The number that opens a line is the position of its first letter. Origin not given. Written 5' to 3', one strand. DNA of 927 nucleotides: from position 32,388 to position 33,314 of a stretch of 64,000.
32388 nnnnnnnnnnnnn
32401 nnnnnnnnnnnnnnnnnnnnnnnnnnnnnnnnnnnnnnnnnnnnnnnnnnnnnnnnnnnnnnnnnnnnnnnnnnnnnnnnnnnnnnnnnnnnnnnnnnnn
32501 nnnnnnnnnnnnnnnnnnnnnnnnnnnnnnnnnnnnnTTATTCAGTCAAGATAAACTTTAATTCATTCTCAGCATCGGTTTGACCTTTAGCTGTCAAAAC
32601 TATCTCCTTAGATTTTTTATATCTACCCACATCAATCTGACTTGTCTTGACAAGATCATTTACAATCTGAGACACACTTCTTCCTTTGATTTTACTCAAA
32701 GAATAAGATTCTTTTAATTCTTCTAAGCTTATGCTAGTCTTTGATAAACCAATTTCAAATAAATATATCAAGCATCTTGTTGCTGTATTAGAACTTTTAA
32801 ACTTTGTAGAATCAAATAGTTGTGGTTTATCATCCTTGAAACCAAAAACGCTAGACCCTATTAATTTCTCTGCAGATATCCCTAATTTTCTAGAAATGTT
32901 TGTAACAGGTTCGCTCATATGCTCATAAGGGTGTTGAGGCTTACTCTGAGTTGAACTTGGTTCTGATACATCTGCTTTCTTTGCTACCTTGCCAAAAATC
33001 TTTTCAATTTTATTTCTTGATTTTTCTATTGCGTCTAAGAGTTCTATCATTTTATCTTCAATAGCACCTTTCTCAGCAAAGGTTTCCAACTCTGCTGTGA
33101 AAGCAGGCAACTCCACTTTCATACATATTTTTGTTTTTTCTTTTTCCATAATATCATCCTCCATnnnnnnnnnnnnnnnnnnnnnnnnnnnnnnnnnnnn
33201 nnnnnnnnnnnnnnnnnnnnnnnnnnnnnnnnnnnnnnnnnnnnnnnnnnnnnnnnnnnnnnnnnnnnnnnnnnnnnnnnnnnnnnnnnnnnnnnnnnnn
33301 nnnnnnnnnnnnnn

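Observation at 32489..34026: Two-gene HEPN-like plus wHTH cassette bracketed by long perfect inverted repeats: candidate novel defence, TA or mobile module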

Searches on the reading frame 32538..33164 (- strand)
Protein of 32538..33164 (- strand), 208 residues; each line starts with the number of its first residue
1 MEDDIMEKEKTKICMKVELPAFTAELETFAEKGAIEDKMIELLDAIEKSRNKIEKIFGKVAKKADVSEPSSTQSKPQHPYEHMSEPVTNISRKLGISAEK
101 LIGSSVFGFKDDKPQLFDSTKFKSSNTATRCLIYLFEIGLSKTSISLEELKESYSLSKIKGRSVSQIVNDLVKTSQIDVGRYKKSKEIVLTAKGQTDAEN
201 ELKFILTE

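Call 8: search_protein_families(library=pfam, proteins=[window:32538-33164:-], max_evalue=1)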
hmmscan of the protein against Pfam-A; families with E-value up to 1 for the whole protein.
window:32538-33164:- (208 aa): 1 family
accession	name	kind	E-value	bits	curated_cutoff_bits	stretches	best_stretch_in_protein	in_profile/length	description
PF13643.11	DUF4145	-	0.23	12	23.1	0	21-51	36-66/88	Domain of unknown function (DUF4145)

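Call 22: find_homologous_proteins(query=window:32538-33164:-)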
Query window:32538-33164:- (208 aa): 1 proteins with E <= 0.001 among 272 candidates.
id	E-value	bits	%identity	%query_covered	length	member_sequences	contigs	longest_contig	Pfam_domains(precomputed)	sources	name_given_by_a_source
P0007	6.4e-121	419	100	98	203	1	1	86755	-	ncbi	ncbi:hypothetical protein ACFL0W_01705 [Nanoarchaeota archaeon]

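Call 25: search_protein_families(library=padloc, proteins=[window:32538-33164:-], max_evalue=1)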
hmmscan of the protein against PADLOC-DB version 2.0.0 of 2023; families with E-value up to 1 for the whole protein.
window:32538-33164:- (208 aa): 2 families
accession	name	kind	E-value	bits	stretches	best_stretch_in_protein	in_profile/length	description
PDLC00691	Effector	-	0.0064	14.4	1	114-184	76-146/176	2TM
PDLC04840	PDC-S04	-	0.018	12.8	1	140-207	56-122/227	-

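Call 26: search_protein_families(library=ncbifam, proteins=[window:32538-33164:-], max_evalue=1)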
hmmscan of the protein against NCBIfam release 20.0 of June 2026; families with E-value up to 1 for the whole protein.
window:32538-33164:- (208 aa): 0 families

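Call 29: find_homologous_proteins(query=A2)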
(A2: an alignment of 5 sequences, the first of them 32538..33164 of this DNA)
Query A2 (5 sequences) (208 aa, profile of the alignment): 9 proteins with E <= 0.001 among 5429 candidates.
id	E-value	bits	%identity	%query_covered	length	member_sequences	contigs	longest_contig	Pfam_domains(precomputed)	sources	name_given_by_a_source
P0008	2.8e-102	359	45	100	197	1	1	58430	-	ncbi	-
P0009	9.3e-101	354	48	97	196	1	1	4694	-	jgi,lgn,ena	-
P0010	1.8e-100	353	46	97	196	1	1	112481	-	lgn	-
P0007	2.2e-92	326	100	98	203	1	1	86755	-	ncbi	ncbi:hypothetical protein ACFL0W_01705 [Nanoarchaeota archaeon]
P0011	4.8e-90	319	46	97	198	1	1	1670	-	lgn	-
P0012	3.9e-74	267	43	100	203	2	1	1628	-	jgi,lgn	jgi:hypothetical protein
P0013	3.4e-73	264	45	99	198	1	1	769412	-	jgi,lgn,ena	-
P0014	1.2e-58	216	43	94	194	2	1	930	-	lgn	-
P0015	1.1e-51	193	47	83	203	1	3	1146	-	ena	-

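Call 31: find_encoding_contigs(protein=P0013, flank=8000, max_places=3)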
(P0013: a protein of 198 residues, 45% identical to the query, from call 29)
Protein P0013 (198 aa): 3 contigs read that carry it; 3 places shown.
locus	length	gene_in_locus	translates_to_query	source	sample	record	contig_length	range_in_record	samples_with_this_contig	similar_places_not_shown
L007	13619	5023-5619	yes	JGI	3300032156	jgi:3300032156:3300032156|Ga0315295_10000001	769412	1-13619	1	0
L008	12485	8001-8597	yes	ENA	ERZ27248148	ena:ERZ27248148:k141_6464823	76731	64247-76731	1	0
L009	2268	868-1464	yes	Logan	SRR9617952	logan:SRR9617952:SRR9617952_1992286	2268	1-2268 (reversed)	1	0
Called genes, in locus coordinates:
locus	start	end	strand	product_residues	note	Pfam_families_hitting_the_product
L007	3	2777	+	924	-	?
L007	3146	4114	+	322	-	-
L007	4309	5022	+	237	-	-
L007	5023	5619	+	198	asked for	-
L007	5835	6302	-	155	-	-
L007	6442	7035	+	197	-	-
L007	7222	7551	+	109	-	-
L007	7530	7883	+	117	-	PF10049:DUF2283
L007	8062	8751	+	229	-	PF00413:Peptidase_M10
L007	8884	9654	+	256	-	PF00188:CAP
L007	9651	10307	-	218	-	-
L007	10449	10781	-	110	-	PF04014:MazE_antitoxin (weak)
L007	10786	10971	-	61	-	-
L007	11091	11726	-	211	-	PF07853:DUF1648, PF13630:SdpI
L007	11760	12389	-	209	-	PF02223:Thymidylate_kin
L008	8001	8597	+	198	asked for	-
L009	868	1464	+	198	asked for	-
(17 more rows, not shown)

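Call 52: search_protein_families(library=pfam, alignment_id=A4, max_evalue=1)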
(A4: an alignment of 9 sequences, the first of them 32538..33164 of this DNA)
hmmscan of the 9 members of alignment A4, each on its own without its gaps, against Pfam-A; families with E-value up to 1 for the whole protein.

A. member 1, window:32538-33164:- (208 aa): 1 family
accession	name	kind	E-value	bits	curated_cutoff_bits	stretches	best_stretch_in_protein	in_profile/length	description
PF13643.11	DUF4145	-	0.23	12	23.1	0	21-51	36-66/88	Domain of unknown function (DUF4145)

B. families by the number of members that match (of 9 scanned): 16 families
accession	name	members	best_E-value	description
PF24642.1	DUF7636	4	0.0037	Domain of unknown function (DUF7636)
PF21100.3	MCM_C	2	0.0033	MCM protein C-terminal winged helix-turn-helix domain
PF02082.26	Rrf2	2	0.012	Iron-dependent Transcriptional regulator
PF01978.25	TrmB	2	0.018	Sugar-specific transcriptional regulator TrmB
PF19111.5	DUF5798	1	0.014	Family of unknown function (DUF5798)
PF13545.12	HTH_Crp_2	1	0.021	Crp-like helix-turn-helix domain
PF03551.20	PadR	1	0.048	Transcriptional regulator PadR-like family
PF04182.18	B-block_TFIIIC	1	0.081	B-block binding subunit of TFIIIC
PF01476.26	LysM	1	0.093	LysM domain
PF08853.16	DUF1823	1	0.11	Domain of unknown function (DUF1823)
PF21183.3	HAT1_C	1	0.13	Histone acetyltransferase type B catalytic subunit, C-terminal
PF08354.15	Fas1-AflB-like_hel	1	0.13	Fatty acid synthase subunit beta/Fas1-like, helical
PF03962.21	Mnd1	1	0.15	Mnd1 HTH domain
PF17282.7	DUF5347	1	0.17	Family of unknown function (DUF5347)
PF12688.13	TPR_5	1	0.22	Tetratrico peptide repeat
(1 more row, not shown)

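Call 53: search_solved_structures(query=A4, max_evalue=10)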
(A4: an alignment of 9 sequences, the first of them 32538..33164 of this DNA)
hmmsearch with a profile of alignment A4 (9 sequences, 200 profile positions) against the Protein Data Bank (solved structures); distinct sequences matched with E-value up to 10: 2.
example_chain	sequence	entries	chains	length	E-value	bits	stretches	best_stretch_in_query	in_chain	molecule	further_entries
4co6_D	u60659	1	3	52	0.031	17.2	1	30-71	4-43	PHOSPHOPROTEIN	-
9cok_B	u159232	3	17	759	0.85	12.5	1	21-72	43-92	Phosphoprotein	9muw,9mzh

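Call 55: predict_structure(alignment_id=A4)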
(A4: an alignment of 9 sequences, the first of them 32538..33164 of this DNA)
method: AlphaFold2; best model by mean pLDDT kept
length: 208 residues; sequences in the alignment: 9
mean_pLDDT: 76.6   pTM: 0.58
mean pLDDT of the five models: 76.6, 75.2, 74.4, 74.1, 72.9
residues with pLDDT >= 90: 81; 70-90: 70; 50-70: 25; < 50: 32
segments of 3 or more residues with pLDDT < 50: 1-7, 59-80, 182-184
pLDDT, mean of each block of 10 residues (from residue 1): 45 69 69 76 75 59 34 36 79 87 84 87 93 95 92 93 93 91 70 96 88
secondary structure, 60 per line:
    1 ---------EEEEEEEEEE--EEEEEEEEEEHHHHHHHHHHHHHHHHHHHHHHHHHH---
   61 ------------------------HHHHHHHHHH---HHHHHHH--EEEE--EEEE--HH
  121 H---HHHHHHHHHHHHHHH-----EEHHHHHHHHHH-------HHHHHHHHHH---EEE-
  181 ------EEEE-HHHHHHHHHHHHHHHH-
elements in order: E10-19 E22-31 H32-57 H85-94 H98-104 E107-110 E113-116 H125-139 H147-156 H164-173 E177-179 E187-190 H192-207

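Call 59: fold_search(model_id=the predicted structure, library=pdb)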
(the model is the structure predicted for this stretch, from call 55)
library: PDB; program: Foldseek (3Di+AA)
matches with E <= 10: 348; with E <= 0.001: 0
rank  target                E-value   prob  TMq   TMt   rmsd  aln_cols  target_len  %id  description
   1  7dvu                  1.4e-02  1.00  0.31  0.44  11.9       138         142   14  Crystal structure of heme sensor protein PefR in complex with heme and cyanide (released 2021-09-29)
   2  2qvo                  1.8e-02  1.00  0.34  0.75   2.8        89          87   19  Crystal structure of AF1382 from Archaeoglobus fulgidus (released 2007-09-04)
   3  3ov8                  2.1e-02  1.00  0.32  0.68   2.9        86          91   21  Crystal structure of AF1382 from Archaeoglobus fulgidus, High resolution (released 2011-11-16)
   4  3eco_A                3.1e-02  0.99  0.31  0.46   8.5       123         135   14  Crystal structure of MepR, a transcription regulator of the Staphylococcus aureus multidrug efflux pump MepA (released 2009-02-10)
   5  7dvv_B                3.7e-02  1.00  0.30  0.42   3.8        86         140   20  Heme sensor protein PefR from Streptococcus agalactiae bound to operator DNA (28-mer) (released 2021-09-29)
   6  2qww_B                4.6e-02  1.00  0.29  0.41   7.4       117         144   14  Crystal structure of multiple antibiotic-resistance repressor (MarR) (YP_013417.1) from Listeria monocytogenes 4b F236 (released 2007-08-21)
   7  4l9n_A                5.1e-02  1.00  0.30  0.43   4.3        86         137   20  Crystal structure of MepR A103V mutant from multidrug resistant S. aureus clinical isolate (released 2013-09-11)
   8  6pco_A                6.1e-02  0.98  0.30  0.43  10.2       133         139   14  Mechanism for regulation of DNA binding of Bordetella bronchiseptica BpsR by 6-hydroxynicotinic acid (released 2019-11-06)
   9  7dvs_B                6.4e-02  0.99  0.29  0.42   4.8        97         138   18  Crystal structure of Apo (heme-free) PefR (released 2021-09-29)
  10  7dvt                  6.4e-02  0.98  0.31  0.42  10.1       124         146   15  Crystal structure of heme sensor protein PefR in complex with heme and carbon monoxide (released 2021-09-29)
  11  7dvs_A                6.4e-02  0.97  0.28  0.40   8.4       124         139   14  Crystal structure of Apo (heme-free) PefR (released 2021-09-29)
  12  1tbx_B                6.8e-02  1.00  0.32  0.68   3.2        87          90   17  Crystal structure of SSV1 F-93 (released 2004-07-13)
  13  6pcp_A                6.8e-02  0.98  0.31  0.44  10.1       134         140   12  Mechanism for regulation of DNA binding of Bordetella bronchiseptica BpsR by 6-hydroxynicotinic acid (released 2019-11-06)
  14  2f5f_B                7.2e-02  1.00  0.30  0.44   3.2        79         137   22  Bacillus subtilis manganese transport regulator (MNTR) bound to manganese, AC conformation, pH 8.5 (released 2006-03-07)
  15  5ffx_D                7.6e-02  1.00  0.31  0.45   4.6        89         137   15  S. aureus MepR G34K Mutant (released 2016-12-21)
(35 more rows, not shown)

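Call 88: search_protein_families(library=phrogs, proteins=[window:32538-33164:-, P0008], max_evalue=0.1)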
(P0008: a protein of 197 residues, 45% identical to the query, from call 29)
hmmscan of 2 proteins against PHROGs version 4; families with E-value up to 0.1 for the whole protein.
window:32538-33164:- (208 aa): 0 families

P0008 (197 aa): 2 families
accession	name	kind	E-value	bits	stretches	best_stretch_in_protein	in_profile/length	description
phrog_23912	-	unknown function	0.028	15.7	1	19-66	27-71/87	-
phrog_17725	-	unknown function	0.055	13.4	1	26-61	240-275/317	-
